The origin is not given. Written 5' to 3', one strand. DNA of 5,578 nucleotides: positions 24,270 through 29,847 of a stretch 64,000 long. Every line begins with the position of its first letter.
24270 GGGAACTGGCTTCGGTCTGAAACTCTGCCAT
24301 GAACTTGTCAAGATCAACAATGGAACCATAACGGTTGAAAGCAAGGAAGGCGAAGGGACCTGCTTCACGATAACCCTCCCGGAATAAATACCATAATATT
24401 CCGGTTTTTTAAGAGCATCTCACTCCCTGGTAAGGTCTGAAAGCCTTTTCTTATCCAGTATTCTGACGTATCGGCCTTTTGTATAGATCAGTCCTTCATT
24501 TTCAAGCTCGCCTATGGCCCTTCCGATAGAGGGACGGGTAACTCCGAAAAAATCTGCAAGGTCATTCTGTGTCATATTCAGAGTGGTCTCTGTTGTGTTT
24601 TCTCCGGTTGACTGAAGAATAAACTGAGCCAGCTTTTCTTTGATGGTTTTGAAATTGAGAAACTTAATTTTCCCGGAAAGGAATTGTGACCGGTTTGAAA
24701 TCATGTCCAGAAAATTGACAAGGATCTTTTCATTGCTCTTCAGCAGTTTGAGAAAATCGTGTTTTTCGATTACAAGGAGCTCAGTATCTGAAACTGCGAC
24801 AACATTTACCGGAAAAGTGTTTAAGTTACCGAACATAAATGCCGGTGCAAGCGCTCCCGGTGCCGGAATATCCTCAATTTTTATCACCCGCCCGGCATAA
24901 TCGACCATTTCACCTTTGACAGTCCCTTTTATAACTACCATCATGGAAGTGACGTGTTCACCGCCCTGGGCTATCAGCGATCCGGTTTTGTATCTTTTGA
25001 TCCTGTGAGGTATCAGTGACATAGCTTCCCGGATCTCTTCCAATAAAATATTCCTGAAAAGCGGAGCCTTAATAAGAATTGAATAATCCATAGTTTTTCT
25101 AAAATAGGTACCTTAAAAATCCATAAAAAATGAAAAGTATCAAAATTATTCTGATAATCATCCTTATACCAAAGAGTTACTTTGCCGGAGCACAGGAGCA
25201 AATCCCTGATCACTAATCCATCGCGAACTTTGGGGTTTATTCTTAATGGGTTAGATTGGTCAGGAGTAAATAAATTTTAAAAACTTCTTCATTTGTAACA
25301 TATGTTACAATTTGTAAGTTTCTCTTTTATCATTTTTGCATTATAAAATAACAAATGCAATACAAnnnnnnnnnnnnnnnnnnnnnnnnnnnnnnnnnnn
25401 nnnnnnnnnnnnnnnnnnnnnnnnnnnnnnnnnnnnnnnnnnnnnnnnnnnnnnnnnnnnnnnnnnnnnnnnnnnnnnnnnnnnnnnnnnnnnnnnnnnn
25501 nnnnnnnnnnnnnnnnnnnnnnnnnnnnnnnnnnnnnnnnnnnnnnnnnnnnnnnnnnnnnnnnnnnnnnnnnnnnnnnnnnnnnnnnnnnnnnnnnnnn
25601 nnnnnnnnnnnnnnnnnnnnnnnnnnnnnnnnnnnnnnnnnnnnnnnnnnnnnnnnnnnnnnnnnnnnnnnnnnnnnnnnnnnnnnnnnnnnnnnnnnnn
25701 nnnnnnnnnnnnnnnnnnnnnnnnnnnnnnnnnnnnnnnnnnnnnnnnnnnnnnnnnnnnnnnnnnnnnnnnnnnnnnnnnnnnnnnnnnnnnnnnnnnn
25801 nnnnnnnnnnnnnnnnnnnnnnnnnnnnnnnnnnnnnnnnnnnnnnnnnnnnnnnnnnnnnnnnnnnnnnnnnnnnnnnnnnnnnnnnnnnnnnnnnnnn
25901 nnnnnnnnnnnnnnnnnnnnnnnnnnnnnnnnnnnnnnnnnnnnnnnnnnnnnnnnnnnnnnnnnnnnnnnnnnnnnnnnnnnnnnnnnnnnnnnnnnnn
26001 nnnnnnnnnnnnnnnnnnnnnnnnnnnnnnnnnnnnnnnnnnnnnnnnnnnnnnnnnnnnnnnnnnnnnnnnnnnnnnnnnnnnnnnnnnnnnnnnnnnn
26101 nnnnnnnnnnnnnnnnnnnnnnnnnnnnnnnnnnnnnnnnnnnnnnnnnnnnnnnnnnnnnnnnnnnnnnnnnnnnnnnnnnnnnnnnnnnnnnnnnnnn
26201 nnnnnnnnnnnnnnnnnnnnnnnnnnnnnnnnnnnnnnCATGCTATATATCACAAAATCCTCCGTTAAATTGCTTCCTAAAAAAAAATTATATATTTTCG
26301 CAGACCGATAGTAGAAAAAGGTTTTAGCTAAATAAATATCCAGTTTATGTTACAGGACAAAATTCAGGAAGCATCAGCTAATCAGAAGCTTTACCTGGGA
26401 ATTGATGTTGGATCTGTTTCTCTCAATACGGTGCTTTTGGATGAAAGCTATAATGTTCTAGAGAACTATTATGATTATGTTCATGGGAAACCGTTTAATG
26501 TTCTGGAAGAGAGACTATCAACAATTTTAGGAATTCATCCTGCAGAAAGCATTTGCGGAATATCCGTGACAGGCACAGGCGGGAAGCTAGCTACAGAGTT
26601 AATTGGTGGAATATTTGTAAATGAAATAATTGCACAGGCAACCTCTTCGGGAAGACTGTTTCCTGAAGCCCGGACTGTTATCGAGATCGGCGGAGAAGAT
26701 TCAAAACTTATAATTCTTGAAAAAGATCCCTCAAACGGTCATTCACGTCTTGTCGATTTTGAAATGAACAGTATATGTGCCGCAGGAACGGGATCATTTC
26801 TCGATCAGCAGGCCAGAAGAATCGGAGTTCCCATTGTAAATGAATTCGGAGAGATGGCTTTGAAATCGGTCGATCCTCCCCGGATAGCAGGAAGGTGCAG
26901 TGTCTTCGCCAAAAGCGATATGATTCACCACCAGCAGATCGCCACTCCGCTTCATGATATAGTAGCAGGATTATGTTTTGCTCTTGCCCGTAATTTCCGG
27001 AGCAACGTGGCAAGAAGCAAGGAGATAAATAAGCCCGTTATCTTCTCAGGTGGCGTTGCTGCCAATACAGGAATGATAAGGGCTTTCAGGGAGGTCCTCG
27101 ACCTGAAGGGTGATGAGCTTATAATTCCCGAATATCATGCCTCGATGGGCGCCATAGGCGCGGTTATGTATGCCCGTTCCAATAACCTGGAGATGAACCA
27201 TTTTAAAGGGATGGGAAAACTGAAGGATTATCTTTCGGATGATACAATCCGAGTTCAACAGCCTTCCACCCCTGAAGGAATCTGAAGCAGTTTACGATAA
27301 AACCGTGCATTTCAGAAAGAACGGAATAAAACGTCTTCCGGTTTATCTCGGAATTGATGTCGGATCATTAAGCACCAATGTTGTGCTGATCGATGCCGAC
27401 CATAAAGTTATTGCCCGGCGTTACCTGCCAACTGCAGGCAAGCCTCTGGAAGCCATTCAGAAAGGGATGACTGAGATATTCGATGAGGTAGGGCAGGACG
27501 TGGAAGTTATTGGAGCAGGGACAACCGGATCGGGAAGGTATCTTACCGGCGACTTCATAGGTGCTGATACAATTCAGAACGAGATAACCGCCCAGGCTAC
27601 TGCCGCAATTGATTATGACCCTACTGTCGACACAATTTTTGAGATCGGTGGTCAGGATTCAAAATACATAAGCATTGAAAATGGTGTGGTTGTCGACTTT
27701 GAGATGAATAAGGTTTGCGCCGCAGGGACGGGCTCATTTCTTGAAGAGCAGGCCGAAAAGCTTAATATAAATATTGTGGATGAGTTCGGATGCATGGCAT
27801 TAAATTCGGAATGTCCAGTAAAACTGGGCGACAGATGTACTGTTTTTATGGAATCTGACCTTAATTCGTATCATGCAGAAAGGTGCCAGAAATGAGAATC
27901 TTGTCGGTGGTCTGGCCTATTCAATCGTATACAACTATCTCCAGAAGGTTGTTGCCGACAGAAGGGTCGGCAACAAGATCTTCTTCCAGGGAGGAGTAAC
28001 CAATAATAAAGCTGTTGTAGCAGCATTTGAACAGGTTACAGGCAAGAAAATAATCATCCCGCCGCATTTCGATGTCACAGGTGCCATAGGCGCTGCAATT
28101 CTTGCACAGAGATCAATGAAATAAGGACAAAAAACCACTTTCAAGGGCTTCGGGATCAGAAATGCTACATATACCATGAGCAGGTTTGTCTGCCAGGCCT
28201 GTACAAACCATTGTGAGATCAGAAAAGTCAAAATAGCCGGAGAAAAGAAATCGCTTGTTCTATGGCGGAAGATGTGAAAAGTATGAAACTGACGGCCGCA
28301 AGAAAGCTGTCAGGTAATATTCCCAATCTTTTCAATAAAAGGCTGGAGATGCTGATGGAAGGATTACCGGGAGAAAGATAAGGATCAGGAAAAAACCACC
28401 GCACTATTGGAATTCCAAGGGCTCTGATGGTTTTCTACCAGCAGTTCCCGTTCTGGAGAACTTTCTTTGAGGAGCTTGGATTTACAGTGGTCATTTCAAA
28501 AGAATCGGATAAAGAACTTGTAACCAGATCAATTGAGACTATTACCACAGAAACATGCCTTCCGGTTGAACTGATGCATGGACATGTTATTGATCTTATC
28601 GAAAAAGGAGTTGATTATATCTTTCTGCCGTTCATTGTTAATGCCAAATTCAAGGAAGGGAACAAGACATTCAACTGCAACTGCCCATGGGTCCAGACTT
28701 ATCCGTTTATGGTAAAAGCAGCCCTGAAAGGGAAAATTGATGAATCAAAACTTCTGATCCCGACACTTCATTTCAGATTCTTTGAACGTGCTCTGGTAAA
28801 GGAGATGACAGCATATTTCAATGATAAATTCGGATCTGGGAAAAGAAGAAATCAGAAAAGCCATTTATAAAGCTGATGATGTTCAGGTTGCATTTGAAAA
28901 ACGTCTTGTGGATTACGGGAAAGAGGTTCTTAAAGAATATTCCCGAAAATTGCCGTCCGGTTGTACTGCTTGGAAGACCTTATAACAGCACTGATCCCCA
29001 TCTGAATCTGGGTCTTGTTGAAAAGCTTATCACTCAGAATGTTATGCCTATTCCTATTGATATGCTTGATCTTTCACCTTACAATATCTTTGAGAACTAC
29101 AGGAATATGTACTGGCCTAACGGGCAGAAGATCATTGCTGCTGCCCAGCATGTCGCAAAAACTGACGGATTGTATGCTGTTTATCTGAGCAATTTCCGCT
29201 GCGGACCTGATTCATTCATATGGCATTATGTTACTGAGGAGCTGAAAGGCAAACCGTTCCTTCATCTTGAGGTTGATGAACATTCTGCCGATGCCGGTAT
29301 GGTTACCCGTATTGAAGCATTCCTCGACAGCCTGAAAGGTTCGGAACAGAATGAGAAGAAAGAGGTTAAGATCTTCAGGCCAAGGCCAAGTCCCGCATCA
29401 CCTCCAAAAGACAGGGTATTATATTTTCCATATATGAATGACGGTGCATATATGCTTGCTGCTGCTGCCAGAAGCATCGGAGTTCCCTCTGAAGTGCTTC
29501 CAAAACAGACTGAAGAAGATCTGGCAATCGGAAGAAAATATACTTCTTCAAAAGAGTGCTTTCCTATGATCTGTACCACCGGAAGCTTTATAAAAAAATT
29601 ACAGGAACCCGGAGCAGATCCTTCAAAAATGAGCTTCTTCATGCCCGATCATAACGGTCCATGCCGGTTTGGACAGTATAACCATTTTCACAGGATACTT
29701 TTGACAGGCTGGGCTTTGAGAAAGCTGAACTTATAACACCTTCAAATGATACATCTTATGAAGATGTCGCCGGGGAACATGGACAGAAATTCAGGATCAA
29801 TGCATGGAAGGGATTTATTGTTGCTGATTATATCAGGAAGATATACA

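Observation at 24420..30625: Crp/Fnr regulator, perfect palindromic operator, Fe-S protein and a ~1,400-aa double-ATPase activase fusion: candidate stress-regulated ATP-driven low-potential reductase with unknown substrate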

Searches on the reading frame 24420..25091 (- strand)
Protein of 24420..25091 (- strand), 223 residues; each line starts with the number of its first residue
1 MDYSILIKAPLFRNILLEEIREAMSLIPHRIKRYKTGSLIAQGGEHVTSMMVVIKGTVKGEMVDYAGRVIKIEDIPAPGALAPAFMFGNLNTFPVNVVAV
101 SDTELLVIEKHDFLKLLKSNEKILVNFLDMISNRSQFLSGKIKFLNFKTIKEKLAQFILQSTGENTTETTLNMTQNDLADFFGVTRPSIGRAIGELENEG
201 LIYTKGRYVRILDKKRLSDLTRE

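Call 7: search_protein_families(library=pfam, proteins=[window:24420-25091:-], max_evalue=0.01)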
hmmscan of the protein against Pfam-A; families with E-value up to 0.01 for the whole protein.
window:24420-25091:- (223 aa): 7 families
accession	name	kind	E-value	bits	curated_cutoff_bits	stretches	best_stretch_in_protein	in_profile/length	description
PF13545.12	HTH_Crp_2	-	4.5e-16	59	27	1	152-219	1-69/70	Crp-like helix-turn-helix domain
PF00027.35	cNMP_binding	-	7.9e-11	42.2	27.5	1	32-120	2-89/89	Cyclic nucleotide-binding domain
PF00325.26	Crp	-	1.1e-06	28.6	21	1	171-202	1-32/32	Bacterial regulatory proteins, crp family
PF12802.13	MarR_2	-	1.4e-05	25.6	27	1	173-204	21-52/61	MarR family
PF00392.27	GntR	-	3.4e-05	23.8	27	1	172-206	23-58/64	Bacterial regulatory proteins, gntR family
PF13412.12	HTH_24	-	0.00021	21.2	21.9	1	173-202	18-47/48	Winged helix-turn-helix DNA-binding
PF01047.28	MarR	-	0.00023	21.4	24.6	1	172-203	17-48/59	MarR family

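Call 8: search_protein_families(library=ncbifam, proteins=[window:24420-25091:-], max_evalue=0.01)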
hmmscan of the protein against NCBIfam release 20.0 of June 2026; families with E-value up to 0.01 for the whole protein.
window:24420-25091:- (223 aa): 15 families
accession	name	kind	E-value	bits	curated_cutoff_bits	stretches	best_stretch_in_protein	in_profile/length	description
NF008732.0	PRK11753.1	equivalog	4.5e-12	45.9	266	1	29-213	23-212/214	cAMP-activated global transcriptional regulator CRP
NF050806.1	TransRegFixKCaul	equivalog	8.2e-10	38.3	300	1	21-220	15-213/215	transcriptional regulator FixK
NF008365.0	PRK11161.1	subfamily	1.6e-09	37.4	228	1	27-221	45-243/250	fumarate/nitrate reduction transcriptional regulator Fnr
NF045989.1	TransRegFnrLRhodb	equivalog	2.1e-09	37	300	1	32-219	39-233/245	transcriptional regulator FnrL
NF006901.0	PRK09392.1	equivalog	2.1e-08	33.8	211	1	10-221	13-221/236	transcriptional activator FtrB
NF053664.1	TransRegPtrACyano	equivalog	2.6e-06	26.9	300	1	49-205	29-183/196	Crp/Fnr family transcriptional regulator PtrA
NF007707.0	PRK10402.1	subfamily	5.2e-06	26.2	180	1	29-223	31-220/226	transcriptional regulator YeiL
NF010499.0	PRK13918.1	equivalog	0.00019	21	274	1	34-222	17-202/205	CRP/FNR family transcriptional regulator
NF041163.2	encap_f2b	equivalog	0.00059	19.1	400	1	31-127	97-193/450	family 2B encapsulin nanocompartment shell protein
TIGR02018.2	his_ut_repres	equivalog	0.0011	18.4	220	0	149-204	3-55/226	histidine utilization transcriptional repressor HutC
TIGR03697.1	NtcA_cyano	equivalog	0.0012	18.7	244.95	1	85-217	50-188/193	global nitrogen regulator NtcA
NF007001.0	PRK09464.1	equivalog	0.0027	17.4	330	1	149-205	14-67/254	pyruvate dehydrogenase complex transcriptional repressor PdhR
TIGR03337.1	phnR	equivalog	0.0035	17.1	296.75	1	147-207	3-60/231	phosphonate utilization transcriptional regulator PhnR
TIGR02325.1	C_P_lyase_phnF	equivalog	0.0063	16.1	156.8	1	147-217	10-77/238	phosphonate metabolism transcriptional regulator PhnF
NF003011.0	PRK03837.1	subfamily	0.0069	16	260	0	150-203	18-68/241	transcriptional regulator NanR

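Call 27: search_solved_structures(query=window:24420-25091:-, max_evalue=0.001, show_alignments=2)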
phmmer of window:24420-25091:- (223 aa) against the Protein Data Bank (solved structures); distinct sequences matched with E-value up to 0.001: 53.
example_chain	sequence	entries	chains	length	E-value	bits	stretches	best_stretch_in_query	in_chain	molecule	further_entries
1o5l_A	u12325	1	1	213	1.6e-29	106.5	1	30-213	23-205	transcriptional regulator, crp family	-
9day_A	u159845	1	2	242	6e-29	104.6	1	19-220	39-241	Transcriptional regulator, putative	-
7t8o_A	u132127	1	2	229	3.3e-16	63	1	11-214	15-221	Lmo0753 protein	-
1zyb_A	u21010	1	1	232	9.5e-16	61.5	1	4-217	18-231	transcription regulator, CRP family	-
5v30_A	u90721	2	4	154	3e-15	59.9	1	19-147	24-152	Transcriptional regulator | Crp/Fnr family transcriptional regulator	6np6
3dv8_A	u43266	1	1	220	1.3e-10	44.7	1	32-222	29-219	transcriptional regulator, Crp/Fnr family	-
7pza_A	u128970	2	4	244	6.9e-10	42.3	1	10-203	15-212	Putative cAMP-binding protein-catabolite gene activator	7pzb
3e97_A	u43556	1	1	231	7.5e-10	42.2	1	6-220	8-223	Transcriptional regulator, Crp/Fnr family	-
4ev0_A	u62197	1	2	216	6.5e-09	39.2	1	9-206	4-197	Transcription regulator, Crp family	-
6dt4_A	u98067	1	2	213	2.6e-08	37.2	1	30-210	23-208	Cyclic AMP receptor protein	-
3dkw_A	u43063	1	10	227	2e-07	34.3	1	33-218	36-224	DNR protein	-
1hw5_A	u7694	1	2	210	2.3e-07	34.1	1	30-210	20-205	CATABOLITE GENE ACTIVATOR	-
1i5z_A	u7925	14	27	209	4.4e-07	33.2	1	30-210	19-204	CATABOLITE GENE ACTIVATOR PROTEIN | CATABOLITE GENE ACTIVATOR PROTEIN (CAP) | PROTEIN (CATABOLITE GENE ACTIVATOR PROTEIN (CAP))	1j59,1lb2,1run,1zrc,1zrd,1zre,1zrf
1g6n_A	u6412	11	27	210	4.4e-07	33.2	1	30-210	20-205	CATABOLITE GENE ACTIVATOR PROTEIN | PROTEIN (CATABOLITE GENE ACTIVATOR PROTEIN) | Catabolite gene activator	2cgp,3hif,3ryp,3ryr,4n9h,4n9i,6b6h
3fwe_A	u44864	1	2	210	4.4e-07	33.2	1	30-210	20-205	Catabolite gene activator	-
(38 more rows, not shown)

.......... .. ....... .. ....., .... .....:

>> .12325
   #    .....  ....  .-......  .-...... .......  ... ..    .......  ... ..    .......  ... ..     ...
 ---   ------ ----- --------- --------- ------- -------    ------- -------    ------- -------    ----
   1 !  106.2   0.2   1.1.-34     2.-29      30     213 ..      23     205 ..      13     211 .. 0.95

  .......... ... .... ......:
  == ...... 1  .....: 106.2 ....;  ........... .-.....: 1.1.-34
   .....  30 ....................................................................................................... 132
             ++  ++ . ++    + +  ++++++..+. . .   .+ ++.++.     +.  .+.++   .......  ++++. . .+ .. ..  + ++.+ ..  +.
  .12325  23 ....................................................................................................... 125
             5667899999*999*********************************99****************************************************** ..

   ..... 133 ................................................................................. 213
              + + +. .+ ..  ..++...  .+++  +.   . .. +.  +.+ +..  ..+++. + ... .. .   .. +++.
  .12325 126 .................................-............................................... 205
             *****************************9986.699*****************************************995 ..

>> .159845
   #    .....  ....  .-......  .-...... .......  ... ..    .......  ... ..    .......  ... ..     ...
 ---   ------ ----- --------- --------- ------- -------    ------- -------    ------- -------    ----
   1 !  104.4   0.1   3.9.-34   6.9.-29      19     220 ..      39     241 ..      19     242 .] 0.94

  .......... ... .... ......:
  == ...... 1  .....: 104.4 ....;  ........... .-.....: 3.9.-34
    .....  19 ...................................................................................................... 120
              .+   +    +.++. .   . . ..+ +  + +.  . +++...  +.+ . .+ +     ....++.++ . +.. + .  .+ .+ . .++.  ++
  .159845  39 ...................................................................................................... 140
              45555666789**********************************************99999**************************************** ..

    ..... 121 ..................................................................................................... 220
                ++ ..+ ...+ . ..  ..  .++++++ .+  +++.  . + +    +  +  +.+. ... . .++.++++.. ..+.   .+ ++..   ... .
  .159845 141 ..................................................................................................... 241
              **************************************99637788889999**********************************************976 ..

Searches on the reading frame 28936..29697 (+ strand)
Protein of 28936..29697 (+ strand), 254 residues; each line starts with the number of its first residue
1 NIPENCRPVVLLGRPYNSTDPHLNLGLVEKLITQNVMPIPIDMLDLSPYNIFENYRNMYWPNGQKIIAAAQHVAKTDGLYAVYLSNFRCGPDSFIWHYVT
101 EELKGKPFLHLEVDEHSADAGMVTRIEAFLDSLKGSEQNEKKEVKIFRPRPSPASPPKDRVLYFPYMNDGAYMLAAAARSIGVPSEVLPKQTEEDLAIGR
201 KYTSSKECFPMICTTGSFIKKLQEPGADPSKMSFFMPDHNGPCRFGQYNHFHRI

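Call 103: search_protein_representatives(protein=window:28936-29697:+)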
Query: 254 residues. Proteins with E-value up to 0.001 (for the whole library): 2382; up to 1e-10: 1275; up to 1e-30: 356. The best 150 are listed.
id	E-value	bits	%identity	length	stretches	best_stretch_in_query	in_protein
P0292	4.9e-110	383.2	64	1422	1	2-254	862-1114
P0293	6.8e-104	363.0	64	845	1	8-254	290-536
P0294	4.3e-93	327.6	67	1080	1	1-221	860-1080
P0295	1.5e-81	289.8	57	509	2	58-254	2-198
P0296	2.1e-81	289.3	53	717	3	2-140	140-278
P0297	1.6e-70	253.7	49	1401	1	5-254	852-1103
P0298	8.4e-70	251.3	56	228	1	1-200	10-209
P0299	9.0e-69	247.9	49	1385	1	9-252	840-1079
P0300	1.2e-68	247.5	49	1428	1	8-254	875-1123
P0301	2.3e-67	243.3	46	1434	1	3-254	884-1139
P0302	3.4e-67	242.7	47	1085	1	5-254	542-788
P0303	3.8e-67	242.6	42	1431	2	8-254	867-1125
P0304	1.0e-66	241.2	42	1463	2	3-253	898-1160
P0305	1.0e-66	241.2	47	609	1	7-253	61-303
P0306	1.5e-66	240.6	48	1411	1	2-253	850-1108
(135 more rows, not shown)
